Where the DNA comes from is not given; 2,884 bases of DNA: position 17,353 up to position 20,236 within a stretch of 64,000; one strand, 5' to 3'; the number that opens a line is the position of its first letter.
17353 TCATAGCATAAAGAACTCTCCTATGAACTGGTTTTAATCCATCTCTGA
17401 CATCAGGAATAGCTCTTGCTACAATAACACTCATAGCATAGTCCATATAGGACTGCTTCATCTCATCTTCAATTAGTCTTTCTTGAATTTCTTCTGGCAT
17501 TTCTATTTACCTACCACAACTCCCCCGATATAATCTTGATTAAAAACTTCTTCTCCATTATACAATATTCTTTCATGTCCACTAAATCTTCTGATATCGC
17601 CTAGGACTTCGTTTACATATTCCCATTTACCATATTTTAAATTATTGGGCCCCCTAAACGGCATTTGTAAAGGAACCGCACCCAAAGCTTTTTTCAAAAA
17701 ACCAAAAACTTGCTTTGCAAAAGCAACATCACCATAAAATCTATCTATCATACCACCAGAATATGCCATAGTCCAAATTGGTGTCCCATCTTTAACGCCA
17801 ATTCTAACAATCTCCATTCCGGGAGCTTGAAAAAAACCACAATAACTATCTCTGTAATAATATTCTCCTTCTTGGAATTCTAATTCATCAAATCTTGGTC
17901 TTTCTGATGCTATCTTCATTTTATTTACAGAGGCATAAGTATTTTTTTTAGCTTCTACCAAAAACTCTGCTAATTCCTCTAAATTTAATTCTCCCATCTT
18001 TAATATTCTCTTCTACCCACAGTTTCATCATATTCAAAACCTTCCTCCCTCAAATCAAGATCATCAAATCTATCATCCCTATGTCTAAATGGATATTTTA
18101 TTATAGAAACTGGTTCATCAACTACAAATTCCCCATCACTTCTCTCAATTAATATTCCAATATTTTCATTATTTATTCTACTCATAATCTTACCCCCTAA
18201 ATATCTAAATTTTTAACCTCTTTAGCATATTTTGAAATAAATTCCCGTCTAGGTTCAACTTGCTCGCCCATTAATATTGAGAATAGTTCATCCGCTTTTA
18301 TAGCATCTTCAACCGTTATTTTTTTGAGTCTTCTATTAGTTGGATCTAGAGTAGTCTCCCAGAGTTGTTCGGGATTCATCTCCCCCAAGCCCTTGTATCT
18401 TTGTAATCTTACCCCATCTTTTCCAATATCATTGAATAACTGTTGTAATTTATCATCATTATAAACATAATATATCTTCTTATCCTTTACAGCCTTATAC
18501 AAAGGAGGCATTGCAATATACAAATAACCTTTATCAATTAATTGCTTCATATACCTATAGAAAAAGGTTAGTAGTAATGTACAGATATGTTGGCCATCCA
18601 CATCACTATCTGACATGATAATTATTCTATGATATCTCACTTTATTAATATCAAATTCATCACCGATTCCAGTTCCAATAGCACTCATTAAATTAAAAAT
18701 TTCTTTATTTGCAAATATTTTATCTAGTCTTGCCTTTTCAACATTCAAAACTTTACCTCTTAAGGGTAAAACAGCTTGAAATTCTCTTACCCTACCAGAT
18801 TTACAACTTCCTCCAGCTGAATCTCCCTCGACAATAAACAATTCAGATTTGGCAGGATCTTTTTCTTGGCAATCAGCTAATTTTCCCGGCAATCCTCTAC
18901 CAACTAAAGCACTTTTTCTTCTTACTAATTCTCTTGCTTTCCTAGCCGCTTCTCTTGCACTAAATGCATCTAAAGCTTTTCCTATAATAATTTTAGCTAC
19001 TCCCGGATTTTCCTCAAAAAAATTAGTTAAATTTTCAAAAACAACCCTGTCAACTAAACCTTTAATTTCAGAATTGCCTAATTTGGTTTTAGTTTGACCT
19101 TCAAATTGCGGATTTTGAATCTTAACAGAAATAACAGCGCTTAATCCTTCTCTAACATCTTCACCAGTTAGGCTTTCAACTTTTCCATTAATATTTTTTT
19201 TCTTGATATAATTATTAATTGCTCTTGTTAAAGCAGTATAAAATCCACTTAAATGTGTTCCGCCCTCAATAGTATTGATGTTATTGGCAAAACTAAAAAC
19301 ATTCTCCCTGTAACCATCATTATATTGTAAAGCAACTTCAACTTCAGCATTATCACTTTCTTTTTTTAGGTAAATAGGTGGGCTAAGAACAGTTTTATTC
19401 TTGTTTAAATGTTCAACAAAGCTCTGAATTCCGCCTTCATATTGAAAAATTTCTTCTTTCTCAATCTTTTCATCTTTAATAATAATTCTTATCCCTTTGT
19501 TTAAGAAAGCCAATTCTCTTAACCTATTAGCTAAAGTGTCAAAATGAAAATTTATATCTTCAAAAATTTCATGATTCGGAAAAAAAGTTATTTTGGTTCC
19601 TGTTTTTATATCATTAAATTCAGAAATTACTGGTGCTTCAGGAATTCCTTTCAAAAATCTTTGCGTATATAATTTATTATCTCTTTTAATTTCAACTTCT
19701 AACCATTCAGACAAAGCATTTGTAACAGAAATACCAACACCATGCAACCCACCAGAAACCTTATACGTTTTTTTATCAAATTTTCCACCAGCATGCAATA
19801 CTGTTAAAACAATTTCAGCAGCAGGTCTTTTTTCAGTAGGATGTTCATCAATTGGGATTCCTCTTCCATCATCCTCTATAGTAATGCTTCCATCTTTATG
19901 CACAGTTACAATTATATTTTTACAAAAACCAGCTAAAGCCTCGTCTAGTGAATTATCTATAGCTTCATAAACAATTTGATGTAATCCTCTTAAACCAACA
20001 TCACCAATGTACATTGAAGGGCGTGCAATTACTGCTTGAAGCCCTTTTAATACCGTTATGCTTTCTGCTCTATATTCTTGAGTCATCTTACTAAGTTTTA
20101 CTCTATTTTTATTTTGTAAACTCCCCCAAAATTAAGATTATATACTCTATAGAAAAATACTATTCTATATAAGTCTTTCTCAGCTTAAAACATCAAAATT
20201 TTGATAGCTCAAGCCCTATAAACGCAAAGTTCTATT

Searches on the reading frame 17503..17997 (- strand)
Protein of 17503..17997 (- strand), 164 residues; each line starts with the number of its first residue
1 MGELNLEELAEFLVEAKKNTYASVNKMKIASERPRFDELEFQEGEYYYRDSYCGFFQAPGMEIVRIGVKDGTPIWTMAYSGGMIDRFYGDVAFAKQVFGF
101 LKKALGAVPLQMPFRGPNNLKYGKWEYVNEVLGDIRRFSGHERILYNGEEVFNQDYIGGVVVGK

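Call 56: search_protein_families(library=pfam, proteins=[window:17503-17997:-], max_evalue=0.001)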
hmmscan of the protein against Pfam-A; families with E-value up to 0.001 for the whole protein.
window:17503-17997:- (164 aa): 1 family
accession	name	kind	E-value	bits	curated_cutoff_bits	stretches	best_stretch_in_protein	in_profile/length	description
PF18931.5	DUF5680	-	1.1e-22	80.8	25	1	50-161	1-104/104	Domain of unknown function (DUF5680)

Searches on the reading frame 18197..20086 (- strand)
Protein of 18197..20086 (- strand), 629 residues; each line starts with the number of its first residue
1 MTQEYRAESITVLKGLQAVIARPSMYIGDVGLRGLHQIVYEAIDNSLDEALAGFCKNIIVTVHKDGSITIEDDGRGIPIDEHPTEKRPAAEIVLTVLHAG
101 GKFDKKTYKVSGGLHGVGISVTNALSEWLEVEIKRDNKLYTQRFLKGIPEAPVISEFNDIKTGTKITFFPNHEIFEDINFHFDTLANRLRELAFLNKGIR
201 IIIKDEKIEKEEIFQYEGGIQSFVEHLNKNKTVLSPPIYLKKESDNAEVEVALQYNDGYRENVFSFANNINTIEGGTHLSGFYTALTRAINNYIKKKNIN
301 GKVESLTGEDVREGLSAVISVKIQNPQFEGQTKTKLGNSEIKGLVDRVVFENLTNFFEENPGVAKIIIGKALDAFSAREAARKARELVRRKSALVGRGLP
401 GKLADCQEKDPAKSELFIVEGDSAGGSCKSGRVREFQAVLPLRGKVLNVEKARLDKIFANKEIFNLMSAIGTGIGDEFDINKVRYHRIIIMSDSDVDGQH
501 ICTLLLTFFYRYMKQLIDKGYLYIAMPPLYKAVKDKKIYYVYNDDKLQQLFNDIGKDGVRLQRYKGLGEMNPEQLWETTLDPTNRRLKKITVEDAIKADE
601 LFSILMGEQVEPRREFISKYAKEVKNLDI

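Call 56: search_protein_families(library=pfam, proteins=[window:18197-20086:-], max_evalue=0.001)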
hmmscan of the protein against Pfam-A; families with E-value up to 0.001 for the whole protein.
window:18197-20086:- (629 aa): 4 families
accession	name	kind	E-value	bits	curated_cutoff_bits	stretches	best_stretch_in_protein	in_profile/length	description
PF00204.31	DNA_gyraseB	-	6.4e-62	208.5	27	1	219-386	1-172/173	DNA gyrase B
PF00986.26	DNA_gyraseB_C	-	6.4e-30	103.6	29.8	1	557-617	2-62/63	DNA gyrase B subunit, carboxyl terminus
PF01751.28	Toprim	-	7.7e-17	61.7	23.1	1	415-524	1-93/96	Toprim domain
PF02518.31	HATPase_c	-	1.1e-16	61.6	26.4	1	33-170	4-107/111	Histidine kinase-, DNA gyrase B-, and HSP90-like ATPase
